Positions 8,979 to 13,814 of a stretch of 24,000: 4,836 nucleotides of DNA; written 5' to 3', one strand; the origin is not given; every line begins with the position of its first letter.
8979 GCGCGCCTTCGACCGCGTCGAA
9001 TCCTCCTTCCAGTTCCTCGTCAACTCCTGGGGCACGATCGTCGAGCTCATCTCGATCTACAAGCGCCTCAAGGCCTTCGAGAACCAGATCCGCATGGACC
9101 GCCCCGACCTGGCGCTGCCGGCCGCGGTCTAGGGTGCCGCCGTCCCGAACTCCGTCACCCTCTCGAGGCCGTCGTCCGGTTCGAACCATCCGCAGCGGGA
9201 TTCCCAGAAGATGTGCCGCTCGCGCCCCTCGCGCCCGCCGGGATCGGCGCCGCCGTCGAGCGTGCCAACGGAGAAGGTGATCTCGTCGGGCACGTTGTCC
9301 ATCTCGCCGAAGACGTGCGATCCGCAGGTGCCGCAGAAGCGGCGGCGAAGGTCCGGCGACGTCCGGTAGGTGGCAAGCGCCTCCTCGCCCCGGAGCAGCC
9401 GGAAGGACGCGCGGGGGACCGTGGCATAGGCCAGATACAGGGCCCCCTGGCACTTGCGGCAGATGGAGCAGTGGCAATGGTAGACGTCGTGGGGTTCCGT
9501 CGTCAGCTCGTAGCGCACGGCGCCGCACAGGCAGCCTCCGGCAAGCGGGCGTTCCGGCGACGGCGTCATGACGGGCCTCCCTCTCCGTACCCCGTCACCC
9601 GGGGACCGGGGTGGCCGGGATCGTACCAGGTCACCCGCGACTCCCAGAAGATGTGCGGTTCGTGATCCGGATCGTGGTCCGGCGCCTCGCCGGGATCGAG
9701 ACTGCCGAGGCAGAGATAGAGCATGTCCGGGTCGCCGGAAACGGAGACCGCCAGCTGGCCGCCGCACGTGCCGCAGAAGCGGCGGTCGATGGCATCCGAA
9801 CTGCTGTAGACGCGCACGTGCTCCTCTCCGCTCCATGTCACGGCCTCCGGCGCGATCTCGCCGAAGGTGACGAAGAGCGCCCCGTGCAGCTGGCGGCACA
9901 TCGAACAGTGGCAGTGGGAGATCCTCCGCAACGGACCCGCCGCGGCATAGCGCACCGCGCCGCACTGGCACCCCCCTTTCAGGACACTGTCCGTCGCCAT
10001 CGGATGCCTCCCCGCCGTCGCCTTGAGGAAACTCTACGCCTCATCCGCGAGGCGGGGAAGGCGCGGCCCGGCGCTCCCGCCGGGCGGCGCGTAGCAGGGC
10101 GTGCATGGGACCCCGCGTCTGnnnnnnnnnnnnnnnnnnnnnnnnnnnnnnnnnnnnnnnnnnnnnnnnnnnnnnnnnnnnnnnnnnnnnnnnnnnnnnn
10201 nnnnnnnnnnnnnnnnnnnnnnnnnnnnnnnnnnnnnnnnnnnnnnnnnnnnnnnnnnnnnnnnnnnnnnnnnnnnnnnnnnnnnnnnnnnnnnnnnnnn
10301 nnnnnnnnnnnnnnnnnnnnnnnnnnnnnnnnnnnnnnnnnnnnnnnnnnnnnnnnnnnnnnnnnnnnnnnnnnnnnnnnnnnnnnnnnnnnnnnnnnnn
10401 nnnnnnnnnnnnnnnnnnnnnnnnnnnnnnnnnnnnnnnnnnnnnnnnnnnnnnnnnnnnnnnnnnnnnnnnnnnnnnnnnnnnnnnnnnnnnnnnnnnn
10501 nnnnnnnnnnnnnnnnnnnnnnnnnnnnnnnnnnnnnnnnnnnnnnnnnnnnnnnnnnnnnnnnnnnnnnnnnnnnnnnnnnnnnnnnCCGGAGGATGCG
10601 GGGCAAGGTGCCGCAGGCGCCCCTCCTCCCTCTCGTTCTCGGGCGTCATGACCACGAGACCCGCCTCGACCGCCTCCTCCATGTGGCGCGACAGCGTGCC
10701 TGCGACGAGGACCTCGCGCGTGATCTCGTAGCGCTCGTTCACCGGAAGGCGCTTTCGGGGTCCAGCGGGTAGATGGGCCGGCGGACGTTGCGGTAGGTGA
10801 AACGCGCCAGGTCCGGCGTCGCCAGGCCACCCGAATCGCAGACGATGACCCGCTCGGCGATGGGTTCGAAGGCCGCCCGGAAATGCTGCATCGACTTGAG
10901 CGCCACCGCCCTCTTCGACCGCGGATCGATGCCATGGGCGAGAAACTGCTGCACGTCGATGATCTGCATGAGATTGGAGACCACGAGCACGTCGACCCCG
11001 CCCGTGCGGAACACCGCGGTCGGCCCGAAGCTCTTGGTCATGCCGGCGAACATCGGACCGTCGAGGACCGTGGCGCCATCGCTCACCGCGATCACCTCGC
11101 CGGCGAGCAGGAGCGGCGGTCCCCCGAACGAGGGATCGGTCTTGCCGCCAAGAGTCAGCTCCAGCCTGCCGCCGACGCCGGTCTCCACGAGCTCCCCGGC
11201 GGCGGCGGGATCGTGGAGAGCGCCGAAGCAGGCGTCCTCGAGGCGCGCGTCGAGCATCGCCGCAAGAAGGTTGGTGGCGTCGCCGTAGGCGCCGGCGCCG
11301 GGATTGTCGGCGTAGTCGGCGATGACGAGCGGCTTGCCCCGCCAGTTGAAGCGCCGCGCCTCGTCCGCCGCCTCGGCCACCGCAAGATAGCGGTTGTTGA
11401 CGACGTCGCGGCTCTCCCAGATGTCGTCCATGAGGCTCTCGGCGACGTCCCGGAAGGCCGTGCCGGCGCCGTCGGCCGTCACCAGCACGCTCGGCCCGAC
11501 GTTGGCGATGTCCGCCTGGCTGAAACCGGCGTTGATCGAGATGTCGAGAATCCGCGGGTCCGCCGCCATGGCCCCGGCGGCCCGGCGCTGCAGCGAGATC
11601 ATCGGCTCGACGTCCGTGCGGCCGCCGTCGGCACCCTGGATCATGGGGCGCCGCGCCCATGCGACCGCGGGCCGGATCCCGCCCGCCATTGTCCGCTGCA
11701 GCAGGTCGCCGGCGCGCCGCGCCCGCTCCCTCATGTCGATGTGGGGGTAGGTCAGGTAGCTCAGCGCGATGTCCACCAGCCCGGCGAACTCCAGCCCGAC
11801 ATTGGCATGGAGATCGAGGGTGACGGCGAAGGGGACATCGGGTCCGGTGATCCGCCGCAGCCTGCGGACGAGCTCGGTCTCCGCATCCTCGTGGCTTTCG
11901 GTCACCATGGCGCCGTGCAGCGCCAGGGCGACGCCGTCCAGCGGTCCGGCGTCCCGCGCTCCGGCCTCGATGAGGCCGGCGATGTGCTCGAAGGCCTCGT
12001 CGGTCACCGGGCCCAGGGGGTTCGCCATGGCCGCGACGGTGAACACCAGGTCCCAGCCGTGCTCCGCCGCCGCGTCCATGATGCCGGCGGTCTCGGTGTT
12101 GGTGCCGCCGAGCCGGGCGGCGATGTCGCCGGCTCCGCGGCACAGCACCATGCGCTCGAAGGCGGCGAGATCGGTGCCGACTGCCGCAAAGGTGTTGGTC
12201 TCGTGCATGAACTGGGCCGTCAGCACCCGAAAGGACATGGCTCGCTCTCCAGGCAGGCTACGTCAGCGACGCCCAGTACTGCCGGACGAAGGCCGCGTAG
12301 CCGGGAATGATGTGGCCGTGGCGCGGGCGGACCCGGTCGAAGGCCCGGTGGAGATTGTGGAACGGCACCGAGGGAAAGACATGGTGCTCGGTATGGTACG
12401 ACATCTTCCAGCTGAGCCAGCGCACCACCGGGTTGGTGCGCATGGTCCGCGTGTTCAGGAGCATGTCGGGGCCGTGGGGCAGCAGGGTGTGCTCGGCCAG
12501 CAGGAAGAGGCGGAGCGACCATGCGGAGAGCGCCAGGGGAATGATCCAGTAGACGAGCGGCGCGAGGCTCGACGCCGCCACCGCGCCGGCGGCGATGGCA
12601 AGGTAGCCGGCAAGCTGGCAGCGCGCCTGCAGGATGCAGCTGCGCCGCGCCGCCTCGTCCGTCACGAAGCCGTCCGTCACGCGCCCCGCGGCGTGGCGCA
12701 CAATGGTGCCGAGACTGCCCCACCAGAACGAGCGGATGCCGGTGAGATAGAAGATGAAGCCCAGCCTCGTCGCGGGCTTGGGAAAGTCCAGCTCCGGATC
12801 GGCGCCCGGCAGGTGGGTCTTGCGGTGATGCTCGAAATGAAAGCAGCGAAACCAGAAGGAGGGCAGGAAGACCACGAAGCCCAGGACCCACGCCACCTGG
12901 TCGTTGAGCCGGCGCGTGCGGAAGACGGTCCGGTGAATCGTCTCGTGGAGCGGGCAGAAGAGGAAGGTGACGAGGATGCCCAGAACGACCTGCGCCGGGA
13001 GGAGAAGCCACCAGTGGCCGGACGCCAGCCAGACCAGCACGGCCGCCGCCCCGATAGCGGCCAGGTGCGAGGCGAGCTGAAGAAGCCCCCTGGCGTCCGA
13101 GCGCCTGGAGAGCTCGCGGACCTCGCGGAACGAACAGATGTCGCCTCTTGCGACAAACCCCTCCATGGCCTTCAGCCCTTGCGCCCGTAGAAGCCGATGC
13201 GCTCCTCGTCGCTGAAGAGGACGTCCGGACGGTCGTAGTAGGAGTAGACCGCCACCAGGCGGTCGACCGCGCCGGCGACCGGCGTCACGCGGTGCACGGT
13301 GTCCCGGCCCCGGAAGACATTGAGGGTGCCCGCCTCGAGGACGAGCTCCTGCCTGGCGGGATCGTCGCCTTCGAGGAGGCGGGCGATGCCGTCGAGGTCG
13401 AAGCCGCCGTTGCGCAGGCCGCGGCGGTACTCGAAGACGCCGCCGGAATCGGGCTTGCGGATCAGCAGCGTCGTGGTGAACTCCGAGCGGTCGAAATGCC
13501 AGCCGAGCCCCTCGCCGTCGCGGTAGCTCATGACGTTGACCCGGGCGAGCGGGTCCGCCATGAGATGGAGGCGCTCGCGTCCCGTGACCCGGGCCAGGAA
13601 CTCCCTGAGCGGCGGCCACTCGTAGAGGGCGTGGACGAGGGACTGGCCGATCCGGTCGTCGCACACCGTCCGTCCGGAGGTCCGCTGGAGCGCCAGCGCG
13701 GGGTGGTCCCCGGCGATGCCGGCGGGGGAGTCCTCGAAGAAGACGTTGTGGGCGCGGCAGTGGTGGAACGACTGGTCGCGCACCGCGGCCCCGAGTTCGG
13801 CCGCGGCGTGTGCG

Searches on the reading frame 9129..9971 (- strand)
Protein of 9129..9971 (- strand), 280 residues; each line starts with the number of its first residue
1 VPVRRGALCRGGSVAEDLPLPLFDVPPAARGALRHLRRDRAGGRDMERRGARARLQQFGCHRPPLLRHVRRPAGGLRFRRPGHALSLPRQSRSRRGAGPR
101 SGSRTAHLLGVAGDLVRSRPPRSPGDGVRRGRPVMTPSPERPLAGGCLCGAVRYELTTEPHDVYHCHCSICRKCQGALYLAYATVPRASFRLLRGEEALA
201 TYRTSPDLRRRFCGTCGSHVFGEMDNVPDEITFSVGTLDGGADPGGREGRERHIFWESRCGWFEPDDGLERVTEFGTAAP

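Call 41: search_protein_families(library=pfam, proteins=[window:9129-9971:-], max_evalue=0.01)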
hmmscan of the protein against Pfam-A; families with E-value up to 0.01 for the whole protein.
window:9129-9971:- (280 aa): 2 families
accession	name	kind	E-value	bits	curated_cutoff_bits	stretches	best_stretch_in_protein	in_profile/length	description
PF04828.22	GFA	-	8.4e-27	94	24.3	1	144-244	3-102/115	Glutathione-dependent formaldehyde-activating enzyme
PF19648.5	DUF6151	-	0.007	16.7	27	1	146-176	8-37/188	Family of unknown function (DUF6151)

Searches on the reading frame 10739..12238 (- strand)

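Call 82: search_protein_families(library=pfam, proteins=[window:10739-12238:-], max_evalue=0.001)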
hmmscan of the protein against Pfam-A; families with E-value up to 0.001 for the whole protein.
window:10739-12238:- (499 aa): 2 families
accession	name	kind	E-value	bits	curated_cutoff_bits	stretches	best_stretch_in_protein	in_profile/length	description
PF07364.17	DUF1485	-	1.3e-85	287.6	22.8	1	4-294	1-289/290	Metallopeptidase family M81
PF07171.17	MlrC_C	-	2.7e-55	187.8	27.2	1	306-484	1-178/178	MlrC C-terminus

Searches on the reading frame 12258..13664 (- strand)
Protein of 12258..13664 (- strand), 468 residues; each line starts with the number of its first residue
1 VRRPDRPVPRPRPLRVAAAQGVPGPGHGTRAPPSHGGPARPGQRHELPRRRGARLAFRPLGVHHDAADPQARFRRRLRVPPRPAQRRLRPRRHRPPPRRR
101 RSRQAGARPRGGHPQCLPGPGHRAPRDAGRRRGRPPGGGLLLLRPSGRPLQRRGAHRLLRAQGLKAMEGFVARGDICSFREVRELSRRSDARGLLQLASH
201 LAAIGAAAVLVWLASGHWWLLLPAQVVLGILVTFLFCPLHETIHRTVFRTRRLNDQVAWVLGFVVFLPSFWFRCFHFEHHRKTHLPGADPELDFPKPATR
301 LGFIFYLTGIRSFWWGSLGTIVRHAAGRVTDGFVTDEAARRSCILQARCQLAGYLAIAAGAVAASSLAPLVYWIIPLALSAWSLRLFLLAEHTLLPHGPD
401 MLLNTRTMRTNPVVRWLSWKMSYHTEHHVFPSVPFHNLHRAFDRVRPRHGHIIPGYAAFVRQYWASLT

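Call 82: search_protein_families(library=pfam, proteins=[window:12258-13664:-], max_evalue=0.001)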
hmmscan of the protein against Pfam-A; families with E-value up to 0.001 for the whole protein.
window:12258-13664:- (468 aa): 1 family
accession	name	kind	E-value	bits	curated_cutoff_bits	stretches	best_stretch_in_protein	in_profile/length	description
PF00487.30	FA_desaturase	-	7e-37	128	29.7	1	217-448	2-241/253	Fatty acid desaturase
